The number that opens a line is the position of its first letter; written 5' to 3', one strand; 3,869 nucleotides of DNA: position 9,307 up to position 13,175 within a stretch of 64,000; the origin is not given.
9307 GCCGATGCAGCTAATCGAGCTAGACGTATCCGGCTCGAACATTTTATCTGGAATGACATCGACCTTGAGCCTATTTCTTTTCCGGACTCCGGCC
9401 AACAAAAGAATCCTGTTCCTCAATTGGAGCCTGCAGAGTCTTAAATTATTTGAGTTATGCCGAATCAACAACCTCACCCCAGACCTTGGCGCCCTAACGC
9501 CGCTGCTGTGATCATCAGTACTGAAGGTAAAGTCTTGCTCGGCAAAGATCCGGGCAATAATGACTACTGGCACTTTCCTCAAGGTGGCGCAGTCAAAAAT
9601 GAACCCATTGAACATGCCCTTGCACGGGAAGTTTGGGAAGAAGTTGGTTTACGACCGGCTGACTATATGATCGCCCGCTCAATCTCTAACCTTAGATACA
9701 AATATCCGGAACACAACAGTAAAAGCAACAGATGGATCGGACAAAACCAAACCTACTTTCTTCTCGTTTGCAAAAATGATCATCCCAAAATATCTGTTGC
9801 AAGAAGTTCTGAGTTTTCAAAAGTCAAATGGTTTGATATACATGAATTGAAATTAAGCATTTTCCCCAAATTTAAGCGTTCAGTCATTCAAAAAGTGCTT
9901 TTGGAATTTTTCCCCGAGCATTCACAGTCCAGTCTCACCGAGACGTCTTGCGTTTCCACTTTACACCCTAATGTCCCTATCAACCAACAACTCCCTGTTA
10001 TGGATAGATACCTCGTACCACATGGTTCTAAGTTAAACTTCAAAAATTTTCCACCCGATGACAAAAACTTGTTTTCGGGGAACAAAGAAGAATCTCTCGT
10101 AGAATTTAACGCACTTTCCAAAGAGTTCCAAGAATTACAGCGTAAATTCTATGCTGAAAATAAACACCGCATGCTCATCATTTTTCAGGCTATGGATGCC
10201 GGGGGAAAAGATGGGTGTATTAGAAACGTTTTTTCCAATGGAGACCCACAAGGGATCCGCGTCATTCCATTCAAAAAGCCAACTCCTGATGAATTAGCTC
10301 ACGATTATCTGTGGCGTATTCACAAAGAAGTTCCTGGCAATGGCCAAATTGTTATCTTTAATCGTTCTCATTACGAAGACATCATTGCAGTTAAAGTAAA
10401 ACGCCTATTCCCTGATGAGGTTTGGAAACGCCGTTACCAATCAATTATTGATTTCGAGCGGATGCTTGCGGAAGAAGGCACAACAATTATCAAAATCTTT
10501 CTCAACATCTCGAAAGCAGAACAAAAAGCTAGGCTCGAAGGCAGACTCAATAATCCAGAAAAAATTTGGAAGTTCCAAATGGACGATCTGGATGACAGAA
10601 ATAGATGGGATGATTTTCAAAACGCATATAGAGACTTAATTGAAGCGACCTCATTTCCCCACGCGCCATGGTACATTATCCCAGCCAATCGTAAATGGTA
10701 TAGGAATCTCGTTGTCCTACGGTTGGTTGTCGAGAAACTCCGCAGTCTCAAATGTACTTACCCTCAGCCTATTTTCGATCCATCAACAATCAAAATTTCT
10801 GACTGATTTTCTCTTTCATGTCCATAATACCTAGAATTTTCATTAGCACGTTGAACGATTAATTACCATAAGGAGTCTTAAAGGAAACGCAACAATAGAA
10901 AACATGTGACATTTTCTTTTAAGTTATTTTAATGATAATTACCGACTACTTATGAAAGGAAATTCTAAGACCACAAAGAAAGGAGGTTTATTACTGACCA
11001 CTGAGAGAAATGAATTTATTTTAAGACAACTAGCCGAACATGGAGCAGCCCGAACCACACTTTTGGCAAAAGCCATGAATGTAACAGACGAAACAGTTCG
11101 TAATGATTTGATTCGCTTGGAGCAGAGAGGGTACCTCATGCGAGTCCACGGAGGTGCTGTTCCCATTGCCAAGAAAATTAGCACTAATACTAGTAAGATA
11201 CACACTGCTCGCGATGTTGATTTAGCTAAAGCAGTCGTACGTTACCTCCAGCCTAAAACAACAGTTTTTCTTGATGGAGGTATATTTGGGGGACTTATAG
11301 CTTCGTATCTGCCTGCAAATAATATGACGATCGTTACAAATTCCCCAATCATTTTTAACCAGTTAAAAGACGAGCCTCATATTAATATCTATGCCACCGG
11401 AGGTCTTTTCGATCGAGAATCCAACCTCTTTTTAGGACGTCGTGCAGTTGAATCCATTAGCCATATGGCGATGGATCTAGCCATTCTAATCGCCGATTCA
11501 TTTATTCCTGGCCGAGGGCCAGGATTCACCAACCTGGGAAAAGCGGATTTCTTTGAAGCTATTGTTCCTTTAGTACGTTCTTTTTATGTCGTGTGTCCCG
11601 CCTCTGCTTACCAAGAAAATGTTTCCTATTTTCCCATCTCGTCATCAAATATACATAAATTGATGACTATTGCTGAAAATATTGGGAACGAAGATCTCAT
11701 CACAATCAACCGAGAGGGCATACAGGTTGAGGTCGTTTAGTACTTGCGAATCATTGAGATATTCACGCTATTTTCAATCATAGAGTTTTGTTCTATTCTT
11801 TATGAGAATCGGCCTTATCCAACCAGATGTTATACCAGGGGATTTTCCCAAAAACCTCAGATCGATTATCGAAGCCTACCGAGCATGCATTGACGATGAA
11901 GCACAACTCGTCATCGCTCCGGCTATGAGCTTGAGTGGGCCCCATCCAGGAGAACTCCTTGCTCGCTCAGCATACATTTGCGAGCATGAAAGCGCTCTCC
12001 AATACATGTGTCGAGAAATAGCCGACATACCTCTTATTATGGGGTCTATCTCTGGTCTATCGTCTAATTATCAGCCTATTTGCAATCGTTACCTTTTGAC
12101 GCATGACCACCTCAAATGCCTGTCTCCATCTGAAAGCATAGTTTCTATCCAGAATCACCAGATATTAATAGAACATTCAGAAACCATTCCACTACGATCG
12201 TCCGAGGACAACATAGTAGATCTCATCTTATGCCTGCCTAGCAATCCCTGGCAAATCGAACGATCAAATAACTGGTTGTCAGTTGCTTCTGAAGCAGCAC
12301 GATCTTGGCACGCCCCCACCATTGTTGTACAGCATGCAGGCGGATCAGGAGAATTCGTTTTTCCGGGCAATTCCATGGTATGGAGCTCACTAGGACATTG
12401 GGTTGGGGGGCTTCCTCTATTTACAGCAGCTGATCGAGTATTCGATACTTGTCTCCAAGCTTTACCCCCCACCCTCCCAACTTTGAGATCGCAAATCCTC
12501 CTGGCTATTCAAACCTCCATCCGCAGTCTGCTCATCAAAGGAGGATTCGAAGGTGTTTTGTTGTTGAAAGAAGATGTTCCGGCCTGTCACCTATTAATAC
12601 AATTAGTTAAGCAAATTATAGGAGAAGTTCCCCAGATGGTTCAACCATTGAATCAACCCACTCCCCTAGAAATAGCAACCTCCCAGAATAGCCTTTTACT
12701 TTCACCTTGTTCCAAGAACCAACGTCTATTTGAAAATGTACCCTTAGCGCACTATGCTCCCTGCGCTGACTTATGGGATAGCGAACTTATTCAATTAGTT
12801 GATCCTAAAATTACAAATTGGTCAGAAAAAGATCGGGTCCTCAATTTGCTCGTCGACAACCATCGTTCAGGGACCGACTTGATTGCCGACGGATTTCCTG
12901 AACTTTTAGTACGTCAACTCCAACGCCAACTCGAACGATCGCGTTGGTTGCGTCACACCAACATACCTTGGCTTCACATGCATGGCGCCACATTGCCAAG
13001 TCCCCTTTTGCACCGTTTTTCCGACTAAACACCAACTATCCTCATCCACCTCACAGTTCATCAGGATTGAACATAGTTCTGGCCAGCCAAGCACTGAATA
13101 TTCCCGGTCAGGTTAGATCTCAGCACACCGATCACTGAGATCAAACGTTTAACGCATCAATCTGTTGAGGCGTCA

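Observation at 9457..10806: RppH-like Nudix hydrolase fused to PPK2: a possible writer/eraser of nucleoside polyphosphates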

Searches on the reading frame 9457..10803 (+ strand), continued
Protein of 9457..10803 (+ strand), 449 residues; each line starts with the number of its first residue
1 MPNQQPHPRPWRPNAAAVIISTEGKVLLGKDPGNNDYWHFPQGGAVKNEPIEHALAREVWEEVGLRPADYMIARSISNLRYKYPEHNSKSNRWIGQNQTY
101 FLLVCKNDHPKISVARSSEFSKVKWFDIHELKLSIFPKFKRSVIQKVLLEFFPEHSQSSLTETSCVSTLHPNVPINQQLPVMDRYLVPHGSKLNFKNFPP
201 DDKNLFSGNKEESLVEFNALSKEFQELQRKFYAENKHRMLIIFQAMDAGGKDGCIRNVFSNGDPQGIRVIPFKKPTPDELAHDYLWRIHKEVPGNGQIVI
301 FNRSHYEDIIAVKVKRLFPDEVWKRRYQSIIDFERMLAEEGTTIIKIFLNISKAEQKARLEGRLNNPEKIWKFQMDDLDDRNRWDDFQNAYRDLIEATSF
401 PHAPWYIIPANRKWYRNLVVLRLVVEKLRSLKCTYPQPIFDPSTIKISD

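Call 72: fold_search(model_id=the predicted structure, library=pdb)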
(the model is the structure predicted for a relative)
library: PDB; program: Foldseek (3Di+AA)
matches with E <= 10: 1278; with E <= 0.001: 515
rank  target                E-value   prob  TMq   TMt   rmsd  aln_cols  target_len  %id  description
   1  5o6m_D                2.2e-32  1.00  0.56  0.94   1.7       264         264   52  Structure of Polyphosphate Kinase from Meiothermus ruber N121D bound to ATP (released 2018-03-21)
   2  5o6m_B                2.6e-32  1.00  0.56  0.94   1.8       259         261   52  Structure of Polyphosphate Kinase from Meiothermus ruber N121D bound to ATP (released 2018-03-21)
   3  5o6k_D                5.6e-32  1.00  0.55  0.94   1.8       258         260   52  Structure of Polyphosphate Kinase from Meiothermus ruber N121D (released 2018-03-21)
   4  5o6k_B                7.1e-32  1.00  0.55  0.96   1.5       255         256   52  Structure of Polyphosphate Kinase from Meiothermus ruber N121D (released 2018-03-21)
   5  5o6k_C                1.0e-31  1.00  0.55  0.94   2.0       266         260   50  Structure of Polyphosphate Kinase from Meiothermus ruber N121D (released 2018-03-21)
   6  5o6k_A                1.1e-31  1.00  0.55  0.95   1.6       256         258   53  Structure of Polyphosphate Kinase from Meiothermus ruber N121D (released 2018-03-21)
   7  5o6m_C                2.3e-31  1.00  0.55  0.94   1.7       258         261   52  Structure of Polyphosphate Kinase from Meiothermus ruber N121D bound to ATP (released 2018-03-21)
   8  5lc9_B                3.1e-31  1.00  0.55  0.95   1.6       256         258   53  Structure of Polyphosphate Kinase from Meiothermus ruber Apo-form (released 2017-06-21)
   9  5lc9_D                7.7e-31  1.00  0.55  0.95   1.6       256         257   53  Structure of Polyphosphate Kinase from Meiothermus ruber Apo-form (released 2017-06-21)
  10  5lc9_A                1.4e-30  1.00  0.55  0.96   1.5       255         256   53  Structure of Polyphosphate Kinase from Meiothermus ruber Apo-form (released 2017-06-21)
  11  5ld1_C                4.6e-30  1.00  0.55  0.93   2.0       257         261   53  Crystal Structure of Polyphosphate Kinase from Meiothermus ruber bound to ATP (released 2017-06-21)
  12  5ld1_B                6.5e-30  1.00  0.55  0.94   2.2       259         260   52  Crystal Structure of Polyphosphate Kinase from Meiothermus ruber bound to ATP (released 2017-06-21)
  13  6aqe_A                5.3e-28  1.00  0.57  0.95   1.6       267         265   40  Crystal structure of PPK2 in complex with Mg ATP (released 2019-01-16)
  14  6aqe_B                2.7e-27  1.00  0.57  0.95   1.7       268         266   40  Crystal structure of PPK2 in complex with Mg ATP (released 2019-01-16)
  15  6au0                  7.8e-27  1.00  0.55  0.81   1.9       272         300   37  Crystal structure of PPK2 (Class III) in complex with bisphosphonate inhibitor (2-((3,5-dichlorophenyl)amino)ethane-1,1- (released 2019-01-16)
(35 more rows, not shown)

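Call 75: find_encoding_contigs(protein=P0002, flank=8000, max_places=2)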
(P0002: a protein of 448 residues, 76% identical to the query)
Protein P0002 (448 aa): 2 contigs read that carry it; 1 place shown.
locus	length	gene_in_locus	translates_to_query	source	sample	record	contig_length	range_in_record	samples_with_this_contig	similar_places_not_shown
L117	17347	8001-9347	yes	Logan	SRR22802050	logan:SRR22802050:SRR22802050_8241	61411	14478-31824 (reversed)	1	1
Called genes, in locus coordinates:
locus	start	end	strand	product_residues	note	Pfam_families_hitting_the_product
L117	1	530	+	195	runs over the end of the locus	PF13428:TPR_14 (faint), PF13174:TPR_6 (faint)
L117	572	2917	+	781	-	PF22745:Nlig-Ia, PF01653:DNA_ligase_aden, PF03120:OB_DNA_ligase, PF03119:DNA_ligase_ZBD, PF12826:HHH_2 (faint), PF00533:BRCT, PF12738:PTCB-BRCT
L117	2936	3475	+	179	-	PF02441:Flavoprotein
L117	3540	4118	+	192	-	-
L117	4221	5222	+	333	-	PF01551:Peptidase_M23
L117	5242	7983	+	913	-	PF14559:TPR_19 (faint), PF25058:ARM_TT21 (faint), PF00515:TPR_1 (faint), PF07719:TPR_2 (faint), PF13432:TPR_16 (faint), PF12895:ANAPC3 (faint), PF13174:TPR_6 (faint), PF13428:TPR_14 (faint), +2 more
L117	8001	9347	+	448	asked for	PF00293:NUDIX, PF03976:PPK2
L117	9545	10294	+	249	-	PF01325:Fe_dep_repress (weak), PF08220:HTH_DeoR, PF01047:MarR (weak), PF00455:DeoRC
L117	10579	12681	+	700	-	PF12437:GSIII_N, PF00120:Gln-synt_C, PF18318:Gln-synt_C-ter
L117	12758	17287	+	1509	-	PF00310:GATase_2, PF04898:Glu_syn_central, PF01645:Glu_synthase, PF01493:GXGXG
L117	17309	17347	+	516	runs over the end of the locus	PF01590:GAF, PF13185:GAF_2, PF00158:Sigma54_activat, PF14532:Sigma54_activ_2, PF07724:AAA_2 (weak), PF07728:AAA_5, PF25601:AAA_lid_14, PF02954:HTH_8 (weak)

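Call 76: find_encoding_contigs(protein=P0040, flank=8000, max_places=2)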
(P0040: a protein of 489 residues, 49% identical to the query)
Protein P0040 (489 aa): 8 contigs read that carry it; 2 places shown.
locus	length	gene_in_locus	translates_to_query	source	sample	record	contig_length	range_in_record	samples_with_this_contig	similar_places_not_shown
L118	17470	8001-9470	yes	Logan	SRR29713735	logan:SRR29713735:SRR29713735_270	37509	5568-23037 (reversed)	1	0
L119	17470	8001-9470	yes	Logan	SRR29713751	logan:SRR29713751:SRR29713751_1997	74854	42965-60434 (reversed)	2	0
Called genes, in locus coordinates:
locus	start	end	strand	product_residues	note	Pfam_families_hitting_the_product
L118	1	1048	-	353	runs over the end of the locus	PF01891:CbiM, PF13190:PDGLE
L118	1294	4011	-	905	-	PF02837:Glyco_hydro_2_N, PF00703:Glyco_hydro_2, PF02836:Glyco_hydro_2_C, PF18565:Glyco_hydro2_C5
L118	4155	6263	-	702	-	PF13089:PP_kinase_N, PF02503:PP_kinase, PF17941:PP_kinase_C_1, PF13091:PLDc_2 (faint), PF13090:PP_kinase_C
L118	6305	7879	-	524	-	PF02541:Ppx-GppA, PF21447:Ppx-GppA_III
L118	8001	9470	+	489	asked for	PF00293:NUDIX, PF03976:PPK2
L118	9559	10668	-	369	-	PF02638:GHL10 (faint), PF14871:GHL6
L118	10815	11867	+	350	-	PF01207:Dus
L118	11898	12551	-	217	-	PF00392:GntR, PF07729:FCD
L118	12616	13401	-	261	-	PF00005:ABC_tran, PF13304:AAA_21 (faint)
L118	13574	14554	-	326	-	PF00670:AdoHcyase_NAD (weak), PF02826:2-Hacid_dh_C, PF03807:F420_oxidored (weak), PF07991:KARI_N, PF01450:KARI_C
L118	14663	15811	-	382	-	PF00155:Aminotran_1_2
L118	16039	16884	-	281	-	-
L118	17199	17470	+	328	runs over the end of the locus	PF02311:AraC_binding (faint), PF07883:Cupin_2 (weak), PF00165:HTH_AraC (weak), PF12833:HTH_18, PF00165:HTH_AraC (weak)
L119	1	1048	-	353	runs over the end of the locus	PF01891:CbiM, PF13190:PDGLE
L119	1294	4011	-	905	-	PF02837:Glyco_hydro_2_N, PF00703:Glyco_hydro_2, PF02836:Glyco_hydro_2_C, PF18565:Glyco_hydro2_C5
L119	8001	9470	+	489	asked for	PF00293:NUDIX, PF03976:PPK2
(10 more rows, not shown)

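Call 89: search_protein_families(library=padloc, proteins=[window:9457-10803:+], max_evalue=0.001)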
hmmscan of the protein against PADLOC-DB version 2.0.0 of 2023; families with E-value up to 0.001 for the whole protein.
window:9457-10803:+ (449 aa): 1 family
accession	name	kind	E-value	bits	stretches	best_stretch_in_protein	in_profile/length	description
PDLC04899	PDC-S07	-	9.9e-08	29.7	1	16-96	11-90/135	-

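Call 90: search_protein_families(library=phrogs, proteins=[window:9457-10803:+], max_evalue=0.001)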
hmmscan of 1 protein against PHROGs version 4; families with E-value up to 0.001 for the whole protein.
window:9457-10803:+ (449 aa): 3 families
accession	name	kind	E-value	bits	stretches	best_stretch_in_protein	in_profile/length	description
phrog_1198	-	other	5.6e-15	56.7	1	15-139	40-159/253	MutT/NUDIX hydrolase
phrog_10313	-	other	2e-05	25.4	1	24-144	26-134/159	nudix hydrolase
phrog_761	-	other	0.00039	21.2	1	234-411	15-196/362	thymidylate kinase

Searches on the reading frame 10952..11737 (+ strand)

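Call 31: search_protein_families(library=pfam, proteins=[window:10952-11737:+], max_evalue=0.001)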
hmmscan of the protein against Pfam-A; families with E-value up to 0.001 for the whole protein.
window:10952-11737:+ (262 aa): 6 families
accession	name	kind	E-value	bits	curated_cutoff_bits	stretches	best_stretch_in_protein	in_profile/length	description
PF00455.28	DeoRC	-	1.6e-19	70.9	31.8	1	90-235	8-154/160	DeoR C terminal sensor domain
PF08220.18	HTH_DeoR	-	1.1e-12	47.9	21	1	19-72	1-54/57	DeoR-like helix-turn-helix domain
PF01047.28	MarR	-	1e-05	25.8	24.6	1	22-66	7-51/59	MarR family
PF01325.25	Fe_dep_repress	-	0.00014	22.5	26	1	23-66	13-56/60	Iron dependent repressor, N-terminal DNA binding domain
PF08279.18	HTH_11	-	0.00048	20.4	25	0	19-61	1-44/55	HTH domain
PF00392.27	GntR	-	0.00078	19.5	27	0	38-70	30-62/64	Bacterial regulatory proteins, gntR family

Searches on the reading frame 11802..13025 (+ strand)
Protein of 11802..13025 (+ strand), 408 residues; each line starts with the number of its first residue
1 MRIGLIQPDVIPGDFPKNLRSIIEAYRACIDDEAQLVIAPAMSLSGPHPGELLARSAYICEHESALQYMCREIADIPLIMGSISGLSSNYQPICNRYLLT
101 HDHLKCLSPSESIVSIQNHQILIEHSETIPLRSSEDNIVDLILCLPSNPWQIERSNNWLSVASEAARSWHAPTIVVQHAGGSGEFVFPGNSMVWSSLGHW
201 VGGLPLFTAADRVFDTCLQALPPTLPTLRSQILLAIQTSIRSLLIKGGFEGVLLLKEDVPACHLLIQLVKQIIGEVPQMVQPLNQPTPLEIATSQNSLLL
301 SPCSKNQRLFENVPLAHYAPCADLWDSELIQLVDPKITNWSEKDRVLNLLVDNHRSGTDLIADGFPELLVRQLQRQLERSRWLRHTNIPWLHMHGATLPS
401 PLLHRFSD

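Call 31: search_protein_families(library=pfam, proteins=[window:11802-13025:+], max_evalue=0.001)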
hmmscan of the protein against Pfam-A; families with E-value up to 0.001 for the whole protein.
window:11802-13025:+ (408 aa): 1 family
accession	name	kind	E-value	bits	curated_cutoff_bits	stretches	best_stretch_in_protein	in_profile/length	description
PF00795.27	CN_hydrolase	-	0.00019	21.3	23.2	0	2-123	1-114/256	Carbon-nitrogen hydrolase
